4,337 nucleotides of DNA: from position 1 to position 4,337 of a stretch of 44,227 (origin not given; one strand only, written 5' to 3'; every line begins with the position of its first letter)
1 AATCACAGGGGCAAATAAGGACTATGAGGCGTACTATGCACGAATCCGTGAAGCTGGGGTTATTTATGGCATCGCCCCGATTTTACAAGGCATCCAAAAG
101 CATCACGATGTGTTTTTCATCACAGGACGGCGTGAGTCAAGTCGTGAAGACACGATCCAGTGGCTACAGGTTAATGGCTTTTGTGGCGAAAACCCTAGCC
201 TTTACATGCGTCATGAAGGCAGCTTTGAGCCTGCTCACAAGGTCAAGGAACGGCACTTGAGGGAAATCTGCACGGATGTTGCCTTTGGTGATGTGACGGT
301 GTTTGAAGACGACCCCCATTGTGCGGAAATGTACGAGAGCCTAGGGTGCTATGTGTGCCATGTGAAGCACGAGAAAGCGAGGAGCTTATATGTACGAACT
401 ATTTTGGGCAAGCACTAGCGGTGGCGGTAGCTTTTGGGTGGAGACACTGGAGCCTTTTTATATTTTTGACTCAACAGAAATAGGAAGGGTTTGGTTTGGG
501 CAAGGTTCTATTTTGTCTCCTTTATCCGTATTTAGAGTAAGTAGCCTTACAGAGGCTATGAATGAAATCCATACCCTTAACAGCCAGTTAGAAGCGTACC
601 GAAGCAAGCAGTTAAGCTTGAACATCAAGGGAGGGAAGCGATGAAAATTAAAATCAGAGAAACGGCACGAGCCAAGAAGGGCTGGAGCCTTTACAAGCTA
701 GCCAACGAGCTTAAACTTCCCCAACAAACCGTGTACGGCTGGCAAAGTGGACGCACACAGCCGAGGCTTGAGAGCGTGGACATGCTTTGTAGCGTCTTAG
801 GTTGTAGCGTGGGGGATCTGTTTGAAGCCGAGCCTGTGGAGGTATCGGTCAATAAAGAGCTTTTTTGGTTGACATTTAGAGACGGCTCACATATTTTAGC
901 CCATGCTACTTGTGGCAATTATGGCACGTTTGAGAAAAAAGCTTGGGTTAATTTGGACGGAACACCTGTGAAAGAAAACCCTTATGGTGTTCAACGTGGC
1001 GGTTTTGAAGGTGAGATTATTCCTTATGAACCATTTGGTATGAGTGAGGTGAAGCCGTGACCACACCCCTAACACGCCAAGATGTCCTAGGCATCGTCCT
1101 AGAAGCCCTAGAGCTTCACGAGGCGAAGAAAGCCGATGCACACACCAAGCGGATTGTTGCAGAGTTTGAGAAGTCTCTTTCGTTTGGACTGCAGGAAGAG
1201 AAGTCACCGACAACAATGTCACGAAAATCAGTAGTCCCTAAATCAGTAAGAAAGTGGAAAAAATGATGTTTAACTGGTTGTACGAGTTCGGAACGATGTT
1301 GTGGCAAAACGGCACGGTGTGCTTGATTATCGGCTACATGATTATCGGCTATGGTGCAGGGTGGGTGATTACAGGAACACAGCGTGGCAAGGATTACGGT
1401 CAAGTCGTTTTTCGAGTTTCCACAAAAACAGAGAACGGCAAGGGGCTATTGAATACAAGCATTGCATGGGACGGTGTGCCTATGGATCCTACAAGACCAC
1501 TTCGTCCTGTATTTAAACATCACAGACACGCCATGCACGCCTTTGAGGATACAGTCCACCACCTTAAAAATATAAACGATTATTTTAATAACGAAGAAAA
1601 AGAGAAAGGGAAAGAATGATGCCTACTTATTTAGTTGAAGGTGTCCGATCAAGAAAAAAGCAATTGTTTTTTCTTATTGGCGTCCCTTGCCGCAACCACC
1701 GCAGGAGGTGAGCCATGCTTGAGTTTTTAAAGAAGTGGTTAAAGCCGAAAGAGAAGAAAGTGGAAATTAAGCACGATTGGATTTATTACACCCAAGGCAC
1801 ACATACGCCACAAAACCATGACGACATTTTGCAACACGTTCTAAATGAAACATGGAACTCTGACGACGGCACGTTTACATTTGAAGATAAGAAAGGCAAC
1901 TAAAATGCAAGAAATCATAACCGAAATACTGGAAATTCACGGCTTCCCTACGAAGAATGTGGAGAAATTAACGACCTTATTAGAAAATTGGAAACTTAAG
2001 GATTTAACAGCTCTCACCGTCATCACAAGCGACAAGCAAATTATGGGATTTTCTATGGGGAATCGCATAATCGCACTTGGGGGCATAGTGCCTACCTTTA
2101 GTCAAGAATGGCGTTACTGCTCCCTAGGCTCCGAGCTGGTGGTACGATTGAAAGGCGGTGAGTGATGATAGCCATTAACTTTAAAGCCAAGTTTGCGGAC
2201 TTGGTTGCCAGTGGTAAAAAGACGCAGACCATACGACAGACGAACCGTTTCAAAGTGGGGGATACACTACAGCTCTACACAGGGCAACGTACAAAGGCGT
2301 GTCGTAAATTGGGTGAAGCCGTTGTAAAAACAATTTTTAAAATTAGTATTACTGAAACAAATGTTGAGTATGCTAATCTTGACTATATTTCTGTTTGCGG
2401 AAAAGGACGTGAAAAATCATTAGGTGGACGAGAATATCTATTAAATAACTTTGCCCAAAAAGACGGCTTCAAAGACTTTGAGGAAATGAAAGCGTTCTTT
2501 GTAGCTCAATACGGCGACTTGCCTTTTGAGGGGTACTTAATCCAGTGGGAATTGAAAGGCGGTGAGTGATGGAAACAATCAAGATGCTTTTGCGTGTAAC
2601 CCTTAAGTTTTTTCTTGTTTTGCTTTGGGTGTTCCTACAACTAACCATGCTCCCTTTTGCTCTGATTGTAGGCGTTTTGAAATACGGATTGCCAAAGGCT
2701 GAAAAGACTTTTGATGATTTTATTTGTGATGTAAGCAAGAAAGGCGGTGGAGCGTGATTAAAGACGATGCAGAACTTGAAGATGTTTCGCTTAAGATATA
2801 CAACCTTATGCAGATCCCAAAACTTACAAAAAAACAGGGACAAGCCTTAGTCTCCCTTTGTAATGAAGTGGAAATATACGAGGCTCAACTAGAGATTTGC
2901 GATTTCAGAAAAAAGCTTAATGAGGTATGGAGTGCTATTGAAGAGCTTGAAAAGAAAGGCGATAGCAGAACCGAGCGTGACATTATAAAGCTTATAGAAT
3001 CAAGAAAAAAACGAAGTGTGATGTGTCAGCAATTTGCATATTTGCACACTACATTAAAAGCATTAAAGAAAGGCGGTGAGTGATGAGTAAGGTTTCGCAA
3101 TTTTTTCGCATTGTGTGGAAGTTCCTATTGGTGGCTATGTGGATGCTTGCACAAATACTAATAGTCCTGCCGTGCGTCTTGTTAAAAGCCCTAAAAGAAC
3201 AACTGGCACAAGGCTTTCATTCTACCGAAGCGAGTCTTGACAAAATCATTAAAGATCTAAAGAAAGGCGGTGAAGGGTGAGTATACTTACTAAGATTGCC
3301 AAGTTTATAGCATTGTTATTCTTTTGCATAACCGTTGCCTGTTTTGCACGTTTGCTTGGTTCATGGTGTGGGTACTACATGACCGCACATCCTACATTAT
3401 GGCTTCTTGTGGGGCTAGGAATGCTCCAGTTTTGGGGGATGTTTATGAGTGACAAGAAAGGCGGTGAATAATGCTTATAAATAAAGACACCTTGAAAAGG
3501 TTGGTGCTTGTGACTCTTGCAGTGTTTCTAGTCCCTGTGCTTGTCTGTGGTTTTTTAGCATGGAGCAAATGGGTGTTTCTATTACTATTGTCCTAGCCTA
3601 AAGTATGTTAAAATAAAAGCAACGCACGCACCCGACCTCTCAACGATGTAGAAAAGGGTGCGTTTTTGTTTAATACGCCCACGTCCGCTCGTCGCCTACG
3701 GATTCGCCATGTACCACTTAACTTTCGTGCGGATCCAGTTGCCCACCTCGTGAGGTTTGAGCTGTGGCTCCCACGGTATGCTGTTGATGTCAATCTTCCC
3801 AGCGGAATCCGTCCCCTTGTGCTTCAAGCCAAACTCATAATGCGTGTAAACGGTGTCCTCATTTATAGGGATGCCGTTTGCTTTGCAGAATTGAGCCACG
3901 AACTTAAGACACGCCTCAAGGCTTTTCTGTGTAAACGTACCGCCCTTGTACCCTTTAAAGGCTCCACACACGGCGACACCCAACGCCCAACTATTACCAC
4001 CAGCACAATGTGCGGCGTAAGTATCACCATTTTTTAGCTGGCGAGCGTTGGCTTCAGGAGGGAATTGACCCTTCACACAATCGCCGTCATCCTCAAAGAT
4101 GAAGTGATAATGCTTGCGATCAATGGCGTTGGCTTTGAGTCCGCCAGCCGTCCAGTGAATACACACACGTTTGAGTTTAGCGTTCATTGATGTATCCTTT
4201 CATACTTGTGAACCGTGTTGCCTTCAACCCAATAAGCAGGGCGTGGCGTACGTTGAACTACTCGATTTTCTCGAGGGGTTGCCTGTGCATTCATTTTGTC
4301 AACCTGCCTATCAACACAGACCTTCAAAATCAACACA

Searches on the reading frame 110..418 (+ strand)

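Call 19: search_protein_families(library=phrogs, proteins=[window:110-418:+], max_evalue=0.001)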
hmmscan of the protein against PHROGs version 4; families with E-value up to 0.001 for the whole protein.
window:110-418:+ (102 aa): 2 families
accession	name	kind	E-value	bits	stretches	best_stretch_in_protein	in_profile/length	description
phrog_415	-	other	6.7e-14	53.1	1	3-92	85-171/218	polynucleotide kinase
phrog_505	-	other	5.3e-08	33.7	1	2-88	210-293/295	polynucleotide kinase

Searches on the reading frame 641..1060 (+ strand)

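Call 19: search_protein_families(library=phrogs, proteins=[window:641-1060:+], max_evalue=0.001)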
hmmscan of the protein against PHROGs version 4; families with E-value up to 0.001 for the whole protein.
window:641-1060:+ (139 aa): 9 families
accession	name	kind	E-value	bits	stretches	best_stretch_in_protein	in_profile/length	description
phrog_3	-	transcription regulation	2.6e-10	41.6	1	4-73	92-158/430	transcriptional repressor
phrog_8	-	transcription regulation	5.3e-10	40.2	1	4-69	163-224/346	transcriptional regulator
phrog_4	-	transcription regulation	4.5e-07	30.2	1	3-104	139-205/400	transcriptional repressor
phrog_2967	-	transcription regulation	8.4e-06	26.5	1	8-67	17-76/225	transcriptional regulator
phrog_2328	-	transcription regulation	8.6e-06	26.6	1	8-65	22-79/128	transcriptional repressor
phrog_2439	-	transcription regulation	2.1e-05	24.6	1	8-65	14-71/367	transcriptional regulator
phrog_4583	-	transcription regulation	0.00015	22.7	1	11-64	20-73/81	transcriptional repressor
phrog_4836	-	transcription regulation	0.00039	21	1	8-59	82-133/194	CII-like regulator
phrog_638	-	transcription regulation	0.00098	20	0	11-58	14-61/145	transcriptional regulator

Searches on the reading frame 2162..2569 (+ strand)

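Call 19: search_protein_families(library=phrogs, proteins=[window:2162-2569:+], max_evalue=0.001)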
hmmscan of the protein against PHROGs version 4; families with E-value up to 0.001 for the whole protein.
window:2162-2569:+ (135 aa): 2 families
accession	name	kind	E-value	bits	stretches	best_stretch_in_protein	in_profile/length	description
phrog_8581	-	unknown function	7.3e-11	43.6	1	5-130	18-162/166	-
phrog_32075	-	unknown function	0.00027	22.3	0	2-45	10-55/120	-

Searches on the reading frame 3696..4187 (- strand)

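Call 19: search_protein_families(library=phrogs, proteins=[window:3696-4187:-], max_evalue=0.001)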
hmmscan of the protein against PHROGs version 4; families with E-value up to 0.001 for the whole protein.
window:3696-4187:- (163 aa): 7 families
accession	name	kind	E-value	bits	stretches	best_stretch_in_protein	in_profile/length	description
phrog_5867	-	lysis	4.1e-25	88.6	1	3-161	482-641/1029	endolysin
phrog_1493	-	lysis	3.6e-09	37.3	1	46-122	77-148/394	endolysin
phrog_670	-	lysis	1.6e-07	31.6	1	55-119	163-227/596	endolysin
phrog_833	-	lysis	8.5e-07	29.9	1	60-120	82-143/294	endolysin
phrog_2338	-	lysis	0.00012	22.6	1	57-128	76-148/346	endolysin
phrog_1794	-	lysis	0.00015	22.3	1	5-120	56-174/336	amidase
phrog_822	-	lysis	0.0002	22.2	1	27-103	59-126/215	amidase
